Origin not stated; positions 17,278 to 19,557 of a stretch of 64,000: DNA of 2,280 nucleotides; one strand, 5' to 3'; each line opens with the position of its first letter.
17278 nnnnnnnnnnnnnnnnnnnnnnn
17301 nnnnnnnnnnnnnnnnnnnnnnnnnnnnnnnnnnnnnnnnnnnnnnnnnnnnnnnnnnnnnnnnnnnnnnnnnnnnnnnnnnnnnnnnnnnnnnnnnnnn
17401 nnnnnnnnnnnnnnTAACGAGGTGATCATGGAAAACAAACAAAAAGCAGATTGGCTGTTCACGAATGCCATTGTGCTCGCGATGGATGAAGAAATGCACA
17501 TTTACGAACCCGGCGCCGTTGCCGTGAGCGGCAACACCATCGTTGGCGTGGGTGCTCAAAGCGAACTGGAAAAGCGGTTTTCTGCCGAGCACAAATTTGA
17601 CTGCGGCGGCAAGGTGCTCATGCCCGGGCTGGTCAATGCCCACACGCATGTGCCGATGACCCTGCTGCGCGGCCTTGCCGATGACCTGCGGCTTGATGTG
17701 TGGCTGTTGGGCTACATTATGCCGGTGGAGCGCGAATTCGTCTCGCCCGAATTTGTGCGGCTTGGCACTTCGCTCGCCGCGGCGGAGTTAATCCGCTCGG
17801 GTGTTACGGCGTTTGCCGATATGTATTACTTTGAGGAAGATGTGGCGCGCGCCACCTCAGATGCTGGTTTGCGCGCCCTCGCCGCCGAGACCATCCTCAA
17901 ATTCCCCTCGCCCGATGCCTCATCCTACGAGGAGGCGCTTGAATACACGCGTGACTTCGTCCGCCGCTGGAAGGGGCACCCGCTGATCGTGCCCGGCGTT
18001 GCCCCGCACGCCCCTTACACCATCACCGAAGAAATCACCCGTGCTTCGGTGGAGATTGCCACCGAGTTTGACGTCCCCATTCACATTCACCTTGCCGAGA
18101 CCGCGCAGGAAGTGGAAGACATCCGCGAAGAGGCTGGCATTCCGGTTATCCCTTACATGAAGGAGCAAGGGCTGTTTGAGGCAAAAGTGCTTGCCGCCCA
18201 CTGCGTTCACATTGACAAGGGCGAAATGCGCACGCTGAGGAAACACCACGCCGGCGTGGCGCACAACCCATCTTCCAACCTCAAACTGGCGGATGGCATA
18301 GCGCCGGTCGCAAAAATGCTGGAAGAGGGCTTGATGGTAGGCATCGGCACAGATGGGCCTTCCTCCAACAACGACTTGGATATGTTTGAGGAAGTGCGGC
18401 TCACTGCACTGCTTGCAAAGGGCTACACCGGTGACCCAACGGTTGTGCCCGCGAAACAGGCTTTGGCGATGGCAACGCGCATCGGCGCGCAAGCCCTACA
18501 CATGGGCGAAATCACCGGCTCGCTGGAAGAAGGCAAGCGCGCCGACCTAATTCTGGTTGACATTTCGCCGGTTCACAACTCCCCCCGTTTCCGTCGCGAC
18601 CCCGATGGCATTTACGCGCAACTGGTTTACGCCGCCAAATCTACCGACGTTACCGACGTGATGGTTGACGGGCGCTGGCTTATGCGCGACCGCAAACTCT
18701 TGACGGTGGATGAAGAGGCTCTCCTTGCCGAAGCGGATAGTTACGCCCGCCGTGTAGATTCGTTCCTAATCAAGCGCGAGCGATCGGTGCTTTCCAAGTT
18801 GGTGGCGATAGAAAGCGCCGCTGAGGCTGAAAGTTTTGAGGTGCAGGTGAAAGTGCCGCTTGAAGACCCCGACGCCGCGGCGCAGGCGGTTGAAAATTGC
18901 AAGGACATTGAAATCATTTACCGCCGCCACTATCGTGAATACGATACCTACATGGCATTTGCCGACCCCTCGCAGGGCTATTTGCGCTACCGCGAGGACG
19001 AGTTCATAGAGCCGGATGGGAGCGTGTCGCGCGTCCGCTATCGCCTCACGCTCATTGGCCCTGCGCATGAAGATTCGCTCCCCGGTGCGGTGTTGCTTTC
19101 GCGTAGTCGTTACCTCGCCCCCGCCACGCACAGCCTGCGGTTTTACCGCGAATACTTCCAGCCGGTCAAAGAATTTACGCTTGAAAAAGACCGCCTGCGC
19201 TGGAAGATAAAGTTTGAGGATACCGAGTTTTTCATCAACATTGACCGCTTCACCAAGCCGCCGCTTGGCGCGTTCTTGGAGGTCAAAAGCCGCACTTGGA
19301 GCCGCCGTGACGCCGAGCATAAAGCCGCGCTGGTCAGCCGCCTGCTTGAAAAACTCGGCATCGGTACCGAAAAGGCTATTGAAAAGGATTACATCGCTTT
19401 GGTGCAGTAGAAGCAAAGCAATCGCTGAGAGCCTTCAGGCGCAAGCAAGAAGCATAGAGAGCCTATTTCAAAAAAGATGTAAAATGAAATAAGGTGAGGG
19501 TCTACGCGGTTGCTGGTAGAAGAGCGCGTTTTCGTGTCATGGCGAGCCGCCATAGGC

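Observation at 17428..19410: Unusual fusion: MTA/SAH-deaminase-like amidohydrolase + CyaB-like CYTH (triphosphate tunnel) domain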

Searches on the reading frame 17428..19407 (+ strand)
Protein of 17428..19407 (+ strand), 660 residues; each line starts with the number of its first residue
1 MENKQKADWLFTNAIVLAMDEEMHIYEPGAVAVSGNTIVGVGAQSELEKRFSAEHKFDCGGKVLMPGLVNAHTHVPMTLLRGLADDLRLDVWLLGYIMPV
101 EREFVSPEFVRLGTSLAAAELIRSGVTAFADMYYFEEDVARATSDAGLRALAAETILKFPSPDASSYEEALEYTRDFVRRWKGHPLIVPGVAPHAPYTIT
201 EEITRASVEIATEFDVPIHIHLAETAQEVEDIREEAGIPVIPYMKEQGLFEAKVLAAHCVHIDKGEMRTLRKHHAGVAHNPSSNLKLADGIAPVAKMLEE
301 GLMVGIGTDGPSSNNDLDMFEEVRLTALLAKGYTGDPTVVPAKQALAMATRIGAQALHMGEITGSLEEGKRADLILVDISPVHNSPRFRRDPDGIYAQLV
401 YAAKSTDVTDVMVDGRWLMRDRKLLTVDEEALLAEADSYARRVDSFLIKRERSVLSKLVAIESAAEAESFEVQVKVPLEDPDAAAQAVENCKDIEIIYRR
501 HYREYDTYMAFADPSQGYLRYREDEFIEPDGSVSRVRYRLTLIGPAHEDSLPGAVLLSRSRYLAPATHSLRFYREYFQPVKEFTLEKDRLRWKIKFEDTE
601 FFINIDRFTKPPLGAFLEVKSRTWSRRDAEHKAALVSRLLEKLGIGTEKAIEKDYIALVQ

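Call 3: search_protein_families(library=pfam, proteins=[window:17428-19407:+], max_evalue=1)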
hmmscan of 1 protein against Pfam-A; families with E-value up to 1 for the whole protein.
window:17428-19407:+ (660 aa): 5 families
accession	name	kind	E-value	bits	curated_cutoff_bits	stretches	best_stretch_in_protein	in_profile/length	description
PF01979.26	Amidohydro_1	-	6.2e-73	246.4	25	1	63-417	1-344/345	Amidohydrolase family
PF07969.17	Amidohydro_3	-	3.6e-18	66.7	29.7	2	198-416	253-469/472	Amidohydrolase family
PF22039.1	HUTI_composite_bact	-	0.0015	18.5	25.5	1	29-51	1-23/26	Imidazolonepropionase-like composite domain, bacteria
PF01026.27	TatD_DNase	-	0.045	13.6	27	1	195-238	102-145/253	TatD related DNase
PF12305.13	DUF3630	-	0.19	12.3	25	1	580-609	40-69/94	Protein of unknown function (DUF3630)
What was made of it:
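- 17428..18762 (+): N-terminal domain (residues 1-445): a TM0936/MtaD-type metal-dependent deaminase with a (β/α)8 barrel and composite β-sandwich. Pfam Amidohydro_1 E = 6e-73 (call 3).
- On Amidohydrolase superfamily, TM0936/MtaD-type deaminase group: Pfam E = 6e-73 (call 3).
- Checked: Pfam Amidohydro_1 covers residues 63-417, E = 6e-73 (call 3).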

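Call 4: search_protein_families(library=ncbifam, proteins=[window:17428-19407:+], max_evalue=1)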
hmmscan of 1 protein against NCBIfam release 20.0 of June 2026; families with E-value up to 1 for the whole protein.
window:17428-19407:+ (660 aa): 60 families (the best 25 are shown)
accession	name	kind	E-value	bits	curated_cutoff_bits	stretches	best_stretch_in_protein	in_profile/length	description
NF006549.0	PRK09045.1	equivalog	1.4e-136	455.6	540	1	3-444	4-440/444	TRZ/ATZ family hydrolase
NF004701.0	PRK06038.1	equivalog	8e-124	413.6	609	1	6-443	3-426/432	N-ethylammeline chlorohydrolase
NF005557.0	PRK07228.1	equivalog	7.2e-103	344.7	522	1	10-444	4-438/445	5'-deoxyadenosine deaminase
NF006252.0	PRK08393.1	equivalog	1.3e-99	334.1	617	1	30-437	22-417/424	N-ethylammeline chlorohydrolase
NF012037.0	PRK15493.1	equivalog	4.2e-91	305.9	779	1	11-442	5-432/435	bifunctional S-methyl-5'-thioadenosine deaminase/S-adenosylhomocysteine deaminase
NF005211.0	PRK06687.1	equivalog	3.8e-83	279.6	703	1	11-428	4-418/419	TRZ/ATZ family protein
NF004995.0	PRK06380.1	subfamily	6.5e-83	279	567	1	10-432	4-412/418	metal-dependent hydrolase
NF006055.0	PRK08203.1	equivalog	1.2e-76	258.1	532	1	5-443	3-450/455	8-oxoguanine deaminase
NF005540.0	PRK07203.1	equivalog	1.2e-61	208.8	444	1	10-443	3-438/444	putative aminohydrolase SsnA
TIGR03314.1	Se_ssnA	subfamily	7.6e-61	206.3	455.5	1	10-443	2-437/441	putative selenium metabolism protein SsnA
NF006056.0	PRK08204.1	subfamily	1.2e-52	179.2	391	1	8-441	4-438/449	hypothetical protein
TIGR02967.1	guan_deamin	equivalog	4e-49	167.7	375.4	1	24-384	2-367/401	guanine deaminase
NF006681.0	PRK09229.1-2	equivalog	5.8e-49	167.1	362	2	146-431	162-437/451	formimidoylglutamate deiminase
NF009059.0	PRK12393.1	equivalog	5e-48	164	543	2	191-440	209-452/460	amidohydrolase family protein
NF006679.0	PRK09228.1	subfamily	1.2e-41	142.9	351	1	19-383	22-391/433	guanine deaminase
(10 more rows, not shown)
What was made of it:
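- On Amidohydrolase superfamily, TM0936/MtaD-type deaminase group: PRK15493 (MTA/SAH deaminase) scores 305.9 against 779 (call 4).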

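Call 38: find_homologous_proteins(query=window:17428-19407:+, max_evalue=1e-10)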
Query window:17428-19407:+ (660 aa): 8000 proteins with E <= 1e-10 among 8000 candidates; the best 120 are listed.
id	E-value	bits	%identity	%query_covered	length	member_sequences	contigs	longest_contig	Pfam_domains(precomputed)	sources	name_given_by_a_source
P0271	0.0e+0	1479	100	100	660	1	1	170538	PF07969.18,PF01979.27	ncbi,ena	-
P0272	0.0e+0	1474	100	100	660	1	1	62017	PF07969.18,PF01979.27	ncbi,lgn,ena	-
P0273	0.0e+0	1473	100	100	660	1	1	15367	PF07969.18,PF01979.27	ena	-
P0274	0.0e+0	1471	99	100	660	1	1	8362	PF07969.18,PF01979.27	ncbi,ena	-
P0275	0.0e+0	1456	98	100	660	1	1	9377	PF07969.18,PF01979.27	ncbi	-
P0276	0.0e+0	1452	98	100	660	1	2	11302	PF07969.18,PF01979.27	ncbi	-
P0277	0.0e+0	1448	98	100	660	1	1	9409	PF07969.18,PF01979.27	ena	-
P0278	0.0e+0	1442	97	100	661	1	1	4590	PF07969.18,PF01979.27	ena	-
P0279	0.0e+0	1418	96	100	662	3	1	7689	PF07969.18,PF01979.27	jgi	-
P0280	0.0e+0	1174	79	99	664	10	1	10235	PF07969.18,PF22039.2,PF01979.27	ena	-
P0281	0.0e+0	1157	77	100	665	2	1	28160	PF07969.18,PF22039.2,PF01979.27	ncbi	-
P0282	0.0e+0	1146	76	100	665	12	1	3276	PF07969.18,PF22039.2,PF01979.27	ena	-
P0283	0.0e+0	1143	76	100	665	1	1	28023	PF07969.18,PF22039.2,PF01979.27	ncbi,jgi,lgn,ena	-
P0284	0.0e+0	1138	76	99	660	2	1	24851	PF07969.18,PF22039.2,PF01979.27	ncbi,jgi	-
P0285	0.0e+0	1120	74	100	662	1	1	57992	PF01928.27,PF07969.18,PF22039.2,PF01979.27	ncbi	-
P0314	0.0e+0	1039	69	99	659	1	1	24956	PF01928.27,PF07969.18,PF01979.27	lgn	-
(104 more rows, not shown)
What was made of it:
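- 17428..19410 (+): Whole CDS: a 660-aa amidohydrolase-CYTH fusion protein. The stop codon is at 19408-19410. The top 120 homologues are 645-675 aa at 95-100% coverage (call 38).
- The top 120 full-length homologues are 645-675 aa (call 38).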

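Call 48: predict_structure(alignment_id=A3)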
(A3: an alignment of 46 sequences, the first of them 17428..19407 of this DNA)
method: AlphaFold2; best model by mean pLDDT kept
length: 660 residues; sequences in the alignment: 46
mean_pLDDT: 87.3   pTM: 0.72
mean pLDDT of the five models: 87.3, 87.1, 86.7, 83.8, 81.9
residues with pLDDT >= 90: 406; 70-90: 179; 50-70: 55; < 50: 20
segments of 3 or more residues with pLDDT < 50: 85-94, 311-315, 464-466
pLDDT, mean of each block of 10 residues (from residue 1): 86 98 96 98 98 97 97 83 50 54 86 93 96 94 98 92 90 97 97 92 96 98 85 90 95 94 94 95 68 88 87 60 82 62 94 98 97 96 78 87 92 98 94 84 68 66 57 91 94 95 95 84 94 92 65 77 81 85 94 96 96 94 77 91 84 83
secondary structure, 60 per line:
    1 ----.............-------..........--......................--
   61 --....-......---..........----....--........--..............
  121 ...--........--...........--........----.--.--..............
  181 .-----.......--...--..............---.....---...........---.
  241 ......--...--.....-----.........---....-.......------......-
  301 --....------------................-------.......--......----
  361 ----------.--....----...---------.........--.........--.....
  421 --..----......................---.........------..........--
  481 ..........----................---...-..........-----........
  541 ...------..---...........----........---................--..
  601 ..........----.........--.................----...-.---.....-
elements in order: E5-17 E25-34 E37-43 H44-50 E51-58 E63-66 E68-73 H77-86 H91-94 H97-104 H107-123 E126-133 H136-146 E149-156 H167-181 E187-193 H201-214 E218-222 H226-236 H240-246 E254-258 H264-272 E276-279 H281-287 H294-299 E303-306 H319-334 H342-348 H351-356 E374-377 H394-402 E408-413 E416-420 H429-450 H454-462 E469-478 H481-490 E495-510 E518-527 E533-543 E555-565 H570-577 E581-596 E599-610 E615-623 H626-642 H655-659
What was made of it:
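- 18763..18822 (+): Helical linker (residues 446-465) between the last amidohydrolase helix and CYTH β1. Helices 429-450 and 454-462 in the full-length model. pLDDT is 57-68 in this stretch (call 48).
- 19390..19392 (+): Y655 on the C-terminal 'plug' helix, the counterpart of SaTTM Y168. Helix 655-659 in the model (call 48).
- The full-length model gives no confident interface between the domains (pTM 0.72, linker pLDDT 57-68, call 48).
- Tried and rejected: Full-length AlphaFold2 model, to look for a rigid interface (call 48).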

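Call 52: list_cluster_members(proteins=[P0271, P0285])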
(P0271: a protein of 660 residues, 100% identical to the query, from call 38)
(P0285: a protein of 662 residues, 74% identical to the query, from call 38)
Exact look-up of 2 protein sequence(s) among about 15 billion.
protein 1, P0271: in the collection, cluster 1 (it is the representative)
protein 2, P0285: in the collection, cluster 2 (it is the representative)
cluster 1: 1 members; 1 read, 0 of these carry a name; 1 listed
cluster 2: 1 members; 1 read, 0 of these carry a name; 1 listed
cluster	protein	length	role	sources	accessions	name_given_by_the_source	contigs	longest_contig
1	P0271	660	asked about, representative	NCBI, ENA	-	-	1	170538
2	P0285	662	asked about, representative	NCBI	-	-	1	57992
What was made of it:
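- Tried and rejected: list_cluster_members on the identical protein (call 52).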

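Call 54: find_encoding_contigs(protein=window:17428-19407:+, flank=8000, max_places=3)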
Protein window:17428-19407:+ (660 aa): 2 contigs read that carry it; 1 place shown.
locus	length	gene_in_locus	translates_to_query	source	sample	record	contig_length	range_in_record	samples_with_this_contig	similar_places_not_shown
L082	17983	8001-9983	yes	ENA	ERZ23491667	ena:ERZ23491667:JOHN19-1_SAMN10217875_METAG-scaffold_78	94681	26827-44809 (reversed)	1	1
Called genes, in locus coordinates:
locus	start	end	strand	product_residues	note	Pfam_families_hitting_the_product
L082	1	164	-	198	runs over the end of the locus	PF01871:AMMECR1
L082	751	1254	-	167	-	-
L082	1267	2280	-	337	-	PF00188:CAP, PF01476:LysM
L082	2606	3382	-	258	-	PF00106:adh_short, PF08659:KR, PF13561:adh_short_C2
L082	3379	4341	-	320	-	PF01571:GCV_T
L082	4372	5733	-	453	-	PF00890:FAD_binding_2 (faint), PF01134:GIDA, PF01266:DAO, PF03486:HI0933_like (faint), PF07992:Pyr_redox_2 (faint), PF12831:FAD_oxidored, PF13450:NAD_binding_8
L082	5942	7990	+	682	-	PF00496:SBP_bac_5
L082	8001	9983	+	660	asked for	PF01979:Amidohydro_1, PF07969:Amidohydro_3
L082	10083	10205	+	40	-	-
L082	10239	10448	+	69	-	-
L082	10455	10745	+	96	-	PF02661:Fic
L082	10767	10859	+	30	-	-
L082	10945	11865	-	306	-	PF01063:Aminotran_4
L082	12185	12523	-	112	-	-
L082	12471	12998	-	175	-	-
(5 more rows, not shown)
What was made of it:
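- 17428..19410 (+): The identical 660-aa gene call is present in a public assembly (call 54).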

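Call 64: fold_search(model_id=the predicted structure, library=pdb)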
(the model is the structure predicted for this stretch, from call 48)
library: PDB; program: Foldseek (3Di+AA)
matches with E <= 10: 1341; with E <= 0.001: 336
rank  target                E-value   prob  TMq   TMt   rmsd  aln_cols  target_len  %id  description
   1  3lnp                  1.3e-43  1.00  0.62  0.92   2.5       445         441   38  Crystal Structure of Amidohydrolase family Protein OLEI01672_1_465 from Oleispira antarctica (released 2010-02-16)
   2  4f0r                  2.1e-43  1.00  0.62  0.93   2.5       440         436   40  Crystal structure of an adenosine deaminase homolog from Chromobacterium violaceum (target NYSGRC-019589) bound Zn and 5 (released 2012-06-06)
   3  4dzh                  2.4e-43  1.00  0.63  0.94   2.4       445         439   39  Crystal structure of an adenosine deaminase from xanthomonas campestris (target nysgrc-200456) with bound zn (released 2012-03-21)
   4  4f0s                  4.0e-43  1.00  0.62  0.93   2.8       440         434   40  Crystal structure of an adenosine deaminase homolog from Chromobacterium violaceum (target NYSGRC-019589) with bound ino (released 2012-06-06)
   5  4dyk_A                9.7e-42  1.00  0.62  0.93   2.5       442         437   37  Crystal structure of an adenosine deaminase from pseudomonas aeruginosa pao1 (target nysgrc-200449) with bound zn (released 2012-03-14)
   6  4gbd_A                2.6e-41  1.00  0.63  0.94   2.7       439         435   37  Crystal Structure Of Adenosine Deaminase From Pseudomonas Aeruginosa Pao1 with bound Zn and methylthio-coformycin (released 2013-06-12)
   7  4gbd_B                2.4e-40  1.00  0.62  0.94   2.7       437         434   38  Crystal Structure Of Adenosine Deaminase From Pseudomonas Aeruginosa Pao1 with bound Zn and methylthio-coformycin (released 2013-06-12)
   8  4v1x_E                1.0e-34  1.00  0.58  0.79   3.8       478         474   28  The structure of the hexameric atrazine chlorohydrolase, AtzA (released 2015-03-11)
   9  4v1x_A                2.5e-34  1.00  0.58  0.79   3.7       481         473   28  The structure of the hexameric atrazine chlorohydrolase, AtzA (released 2015-03-11)
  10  4v1x_B                3.8e-33  1.00  0.58  0.80   3.7       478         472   28  The structure of the hexameric atrazine chlorohydrolase, AtzA (released 2015-03-11)
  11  8is4_B                7.4e-33  1.00  0.60  0.87   2.9       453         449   29  Structure of an Isocytosine specific deaminase Vcz in complexed with 5-FU (released 2023-08-30)
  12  7ww2_B                1.6e-32  1.00  0.59  0.85   3.5       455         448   28  Structure of an Isocytosine specific deaminase Vcz (released 2023-02-22)
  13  7ww2_A                3.7e-32  1.00  0.60  0.86   2.8       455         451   28  Structure of an Isocytosine specific deaminase Vcz (released 2023-02-22)
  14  8is4_A                1.6e-31  1.00  0.60  0.87   2.9       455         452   29  Structure of an Isocytosine specific deaminase Vcz in complexed with 5-FU (released 2023-08-30)
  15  6sj0_A                2.4e-31  1.00  0.58  0.76   4.7       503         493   22  Amidohydrolase, AHS (released 2020-01-15)
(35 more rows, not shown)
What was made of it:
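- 17428..18762 (+): Foldseek TM-score to target 0.92-0.94 (call 64).
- On Amidohydrolase superfamily, TM0936/MtaD-type deaminase group: Foldseek TM-score to target 0.92-0.94 against 4f0r, 3lnp, 4dzh and 4gbd (call 64).
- Checked: Foldseek TM-score to target is 0.92-0.94 against 3lnp, 4f0r, 4dzh and 4gbd (call 64).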
